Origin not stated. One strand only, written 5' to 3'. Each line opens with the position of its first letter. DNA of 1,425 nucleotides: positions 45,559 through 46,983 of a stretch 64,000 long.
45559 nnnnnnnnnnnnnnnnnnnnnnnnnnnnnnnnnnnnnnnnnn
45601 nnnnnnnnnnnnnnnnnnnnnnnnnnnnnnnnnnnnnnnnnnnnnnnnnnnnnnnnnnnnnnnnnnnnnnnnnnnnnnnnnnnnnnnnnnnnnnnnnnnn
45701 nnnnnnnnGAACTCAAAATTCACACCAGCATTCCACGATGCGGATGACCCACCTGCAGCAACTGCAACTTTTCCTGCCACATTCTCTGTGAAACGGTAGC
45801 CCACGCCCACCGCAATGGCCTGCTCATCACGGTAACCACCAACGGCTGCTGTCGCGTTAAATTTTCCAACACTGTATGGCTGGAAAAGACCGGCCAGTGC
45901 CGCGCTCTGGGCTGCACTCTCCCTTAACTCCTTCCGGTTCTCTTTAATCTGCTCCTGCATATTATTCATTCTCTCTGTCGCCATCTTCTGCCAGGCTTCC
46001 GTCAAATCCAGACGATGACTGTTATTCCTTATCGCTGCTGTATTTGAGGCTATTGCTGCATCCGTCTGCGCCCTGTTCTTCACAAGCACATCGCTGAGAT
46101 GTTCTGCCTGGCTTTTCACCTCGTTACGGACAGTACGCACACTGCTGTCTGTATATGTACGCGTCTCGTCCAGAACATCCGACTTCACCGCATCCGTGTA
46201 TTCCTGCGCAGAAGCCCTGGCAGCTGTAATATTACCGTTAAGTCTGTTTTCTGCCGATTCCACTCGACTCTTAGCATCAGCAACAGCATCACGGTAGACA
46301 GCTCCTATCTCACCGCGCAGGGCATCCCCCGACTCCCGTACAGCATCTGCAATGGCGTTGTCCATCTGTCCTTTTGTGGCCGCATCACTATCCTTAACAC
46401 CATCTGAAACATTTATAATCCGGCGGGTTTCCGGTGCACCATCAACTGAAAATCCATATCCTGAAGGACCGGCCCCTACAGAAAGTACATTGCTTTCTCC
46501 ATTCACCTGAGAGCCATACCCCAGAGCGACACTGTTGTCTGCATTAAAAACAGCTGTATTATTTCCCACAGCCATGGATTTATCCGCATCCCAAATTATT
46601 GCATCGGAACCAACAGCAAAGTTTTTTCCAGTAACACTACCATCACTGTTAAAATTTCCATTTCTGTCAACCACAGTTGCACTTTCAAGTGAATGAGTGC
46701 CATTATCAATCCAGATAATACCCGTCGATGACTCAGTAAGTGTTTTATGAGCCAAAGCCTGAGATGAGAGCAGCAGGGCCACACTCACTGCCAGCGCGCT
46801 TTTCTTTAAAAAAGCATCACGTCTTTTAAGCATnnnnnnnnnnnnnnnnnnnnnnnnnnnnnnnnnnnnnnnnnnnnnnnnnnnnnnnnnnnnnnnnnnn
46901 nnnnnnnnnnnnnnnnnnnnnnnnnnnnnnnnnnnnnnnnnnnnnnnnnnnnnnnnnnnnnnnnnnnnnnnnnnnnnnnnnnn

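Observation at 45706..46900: Prophage-borne Eib-like trimeric autotransporter adhesin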

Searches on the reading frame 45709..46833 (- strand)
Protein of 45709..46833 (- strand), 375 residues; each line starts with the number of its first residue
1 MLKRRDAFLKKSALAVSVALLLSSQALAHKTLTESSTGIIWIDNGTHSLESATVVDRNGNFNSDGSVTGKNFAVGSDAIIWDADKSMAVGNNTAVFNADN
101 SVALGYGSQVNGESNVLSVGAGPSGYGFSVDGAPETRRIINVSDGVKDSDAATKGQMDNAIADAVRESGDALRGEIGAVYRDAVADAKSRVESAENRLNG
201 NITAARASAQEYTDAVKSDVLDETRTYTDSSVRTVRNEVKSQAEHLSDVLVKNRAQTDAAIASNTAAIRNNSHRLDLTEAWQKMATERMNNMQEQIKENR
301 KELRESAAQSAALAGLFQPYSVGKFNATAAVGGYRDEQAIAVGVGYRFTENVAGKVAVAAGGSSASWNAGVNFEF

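Call 5: search_solved_structures(query=window:45709-46833:-, max_evalue=0.01, show_alignments=3)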
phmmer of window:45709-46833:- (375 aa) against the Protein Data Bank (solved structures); distinct sequences matched with E-value up to 0.01: 2.
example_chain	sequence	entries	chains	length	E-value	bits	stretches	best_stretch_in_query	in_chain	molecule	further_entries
2lme_A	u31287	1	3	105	1.2e-17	67.8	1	300-374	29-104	Adhesin yadA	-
6tik_C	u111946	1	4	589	1e-06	31.9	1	188-336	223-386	Capsid protein,Putative adhesin/invasin,Capsid protein,Factor H-binding protein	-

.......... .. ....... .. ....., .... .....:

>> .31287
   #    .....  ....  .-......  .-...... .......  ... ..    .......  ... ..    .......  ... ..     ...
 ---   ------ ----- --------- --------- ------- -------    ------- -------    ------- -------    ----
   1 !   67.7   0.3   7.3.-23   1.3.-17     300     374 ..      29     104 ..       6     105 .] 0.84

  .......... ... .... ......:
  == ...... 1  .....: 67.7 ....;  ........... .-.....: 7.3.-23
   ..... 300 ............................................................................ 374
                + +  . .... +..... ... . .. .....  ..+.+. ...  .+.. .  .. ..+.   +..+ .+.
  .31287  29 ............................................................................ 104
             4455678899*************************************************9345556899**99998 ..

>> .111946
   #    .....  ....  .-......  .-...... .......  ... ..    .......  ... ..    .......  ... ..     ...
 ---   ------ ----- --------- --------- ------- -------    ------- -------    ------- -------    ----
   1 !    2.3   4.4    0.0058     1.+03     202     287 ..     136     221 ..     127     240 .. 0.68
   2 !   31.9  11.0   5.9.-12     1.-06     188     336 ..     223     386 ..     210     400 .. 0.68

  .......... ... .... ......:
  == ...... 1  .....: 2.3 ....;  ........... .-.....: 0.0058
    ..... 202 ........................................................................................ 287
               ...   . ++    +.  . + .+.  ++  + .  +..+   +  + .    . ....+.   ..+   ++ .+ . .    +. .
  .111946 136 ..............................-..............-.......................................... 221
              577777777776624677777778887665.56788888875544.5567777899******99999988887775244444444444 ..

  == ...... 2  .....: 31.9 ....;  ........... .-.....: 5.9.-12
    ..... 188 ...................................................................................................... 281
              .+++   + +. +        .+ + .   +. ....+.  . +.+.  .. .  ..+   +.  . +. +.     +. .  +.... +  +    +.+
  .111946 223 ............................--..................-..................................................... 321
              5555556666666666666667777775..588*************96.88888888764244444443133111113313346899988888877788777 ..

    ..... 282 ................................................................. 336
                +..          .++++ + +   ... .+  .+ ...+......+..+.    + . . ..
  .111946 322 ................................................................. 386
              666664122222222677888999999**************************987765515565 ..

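Call 6: search_protein_families(proteins=[window:45709-46833:-], library=ncbifam, max_evalue=0.01)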
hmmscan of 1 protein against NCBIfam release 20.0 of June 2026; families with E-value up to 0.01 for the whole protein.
window:45709-46833:- (375 aa): 3 families
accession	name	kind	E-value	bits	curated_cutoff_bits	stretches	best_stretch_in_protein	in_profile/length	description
NF033478.1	YadA_autotrans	exception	1.8e-23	83.2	750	1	72-374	162-458/459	trimeric autotransporter adhesin YadA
NF033477.2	EmaA_autotrans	exception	1.9e-09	35.4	3000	1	286-358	2009-2080/2100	collagen-binding adhesin autotransporter EmaA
NF033870.1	VOMP_auto_Cterm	subfamily_domain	5e-05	22.9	500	1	283-373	253-342/347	Vomp family autotransporter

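Call 7: profile_search(protein=window:45709-46833:-)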
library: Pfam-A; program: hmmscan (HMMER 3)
A. the first sequence (375 residues): domains with independent E <= 10: 12; with E <= 0.001: 3
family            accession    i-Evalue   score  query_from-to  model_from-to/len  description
YadA_anchor       PF03895.21    2.2e-16    60.1     317-375         1-60/60  YadA-like membrane anchor domain
Apolipoprotein    PF01442.23    2.9e-06    27.6     164-311         8-167/190  Apolipoprotein A1/A4/E domain
YadA_stalk        PF05662.19    0.00046    20.9     138-164         1-27/43  Coiled stalk of trimeric autotransporter adhesin
YadA_head         PF05658.19     0.0065    17.3      84-108         4-27/27  YadA head domain repeat (2 copies)
YadA_head         PF05658.19      0.078    13.8      98-113         3-18/27  YadA head domain repeat (2 copies)
KfrA_N            PF11740.13      0.085    14.0     156-216        57-106/113  Plasmid replication region DNA-binding N-term
AAA_13            PF13166.12       0.26    10.3     181-313       320-449/713  AAA domain
SIP1              PF04938.17       0.34    11.1     238-305        17-88/215  Survival motor neuron (SMN) interacting protein 1 (SIP1)
Cdh1_DBD_1        PF18196.7         0.4    11.4     178-226        42-90/120  Chromodomain helicase DNA-binding domain 1
ApoO              PF09769.14       0.57    10.5     190-245         8-62/131  Apolipoprotein O
LMBR1             PF04791.21       0.75     9.0     185-307       208-323/510  LMBR1-like membrane protein
DUF29             PF01724.21        5.2     7.7     273-314        55-92/138  Domain of unknown function DUF29

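Call 9: search_dna_similar(query=window:45709-46833:-, collection=phages, mode=protein, max_rows=25)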
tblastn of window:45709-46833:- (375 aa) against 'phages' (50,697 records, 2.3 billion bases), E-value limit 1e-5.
Records with a match: 23; places in all: 23; records where one place covers at least 80% of the query: 0.
Best place of each record, by identity: 60-80% 7; <60% 16.
By first word of the organism name: Escherichia 9; Salmonella 8; Enterobacteria 3; Enterobacterial 1; Shigella 1; bajarodcaudo 1.
By host as written in the record: Escherichia coli ECOR-9 4; Salmonella enterica 4; Escherichia coli C 4; Escherichia coli str. K-12 substr. MG1655 3; Escherichia coli ECOR13 1; Salmonella enterica subsp. enterica serovar Anatum str. FSL A4-0525 1; Escherichia coli O117:H7 strain 23169 1; Shigella flexneri 1; and 4 more.
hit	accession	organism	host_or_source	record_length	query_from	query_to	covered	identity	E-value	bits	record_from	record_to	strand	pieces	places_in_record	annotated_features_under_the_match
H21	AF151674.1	Enterobacteria phage P-EibC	Escherichia coli ECOR-9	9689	82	350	72%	37.5%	6e-31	130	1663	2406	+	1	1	eibC: immunoglobulin-binding protein EibC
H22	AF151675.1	Enterobacteria phage P-EibD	Escherichia coli ECOR-9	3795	82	350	72%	36.7%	9e-32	132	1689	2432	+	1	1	eibD: immunoglobulin-binding protein EibD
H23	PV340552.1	Escherichia phage PhiR12_3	Escherichia coli ECOR13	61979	73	350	74%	34.3%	3e-22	104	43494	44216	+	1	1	hypothetical protein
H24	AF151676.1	Enterobacteria phage P-EibE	Escherichia coli ECOR-9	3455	100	350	67%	35.2%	2e-22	104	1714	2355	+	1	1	eibE: immunoglobulin-binding protein EibE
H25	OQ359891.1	Salmonella phage vB_SenP_UTK0001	Salmonella enterica subsp. enterica ...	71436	110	350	64%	28.1%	5e-7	58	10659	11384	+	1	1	tail fibers protein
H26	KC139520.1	Salmonella phage FSL SP-076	Salmonella enterica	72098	141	350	56%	27.9%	6e-7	57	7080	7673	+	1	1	agglutinating adhesin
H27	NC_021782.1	Salmonella phage FSL SP-076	Salmonella enterica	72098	141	350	56%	27.9%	6e-7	57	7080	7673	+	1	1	tail protein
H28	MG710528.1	Escherichia phage GER2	Escherichia coli O117:H7 strain 23169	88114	263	350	23%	62.5%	5e-25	112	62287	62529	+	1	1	adhesin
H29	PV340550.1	Escherichia phage PhiR12_2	Escherichia coli str. K-12 substr. ...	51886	263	350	23%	62.5%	5e-25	112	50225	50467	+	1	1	hypothetical protein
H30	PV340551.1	Escherichia phage PhiR12_2_star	Escherichia coli C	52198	263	350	23%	62.5%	5e-25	112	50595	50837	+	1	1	hypothetical protein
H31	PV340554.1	Escherichia phage PhiR12_5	Escherichia coli C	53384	263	350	23%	62.5%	5e-25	112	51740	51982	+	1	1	hypothetical protein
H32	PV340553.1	Escherichia phage PhiR12_4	Escherichia coli C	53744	263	350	23%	62.5%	5e-25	112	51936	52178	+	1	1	hypothetical protein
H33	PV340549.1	Escherichia phage PhiR12_1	Escherichia coli str. K-12 substr. ...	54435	263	350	23%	62.5%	5e-25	112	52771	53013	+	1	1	hypothetical protein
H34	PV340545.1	Escherichia phage PhiR5_1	Escherichia coli C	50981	263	350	23%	62.5%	8e-25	112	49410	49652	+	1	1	hypothetical protein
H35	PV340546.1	Escherichia phage PhiR5_2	Escherichia coli str. K-12 substr. ...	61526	258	350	25%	57.0%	1e-24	111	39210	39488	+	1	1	hypothetical protein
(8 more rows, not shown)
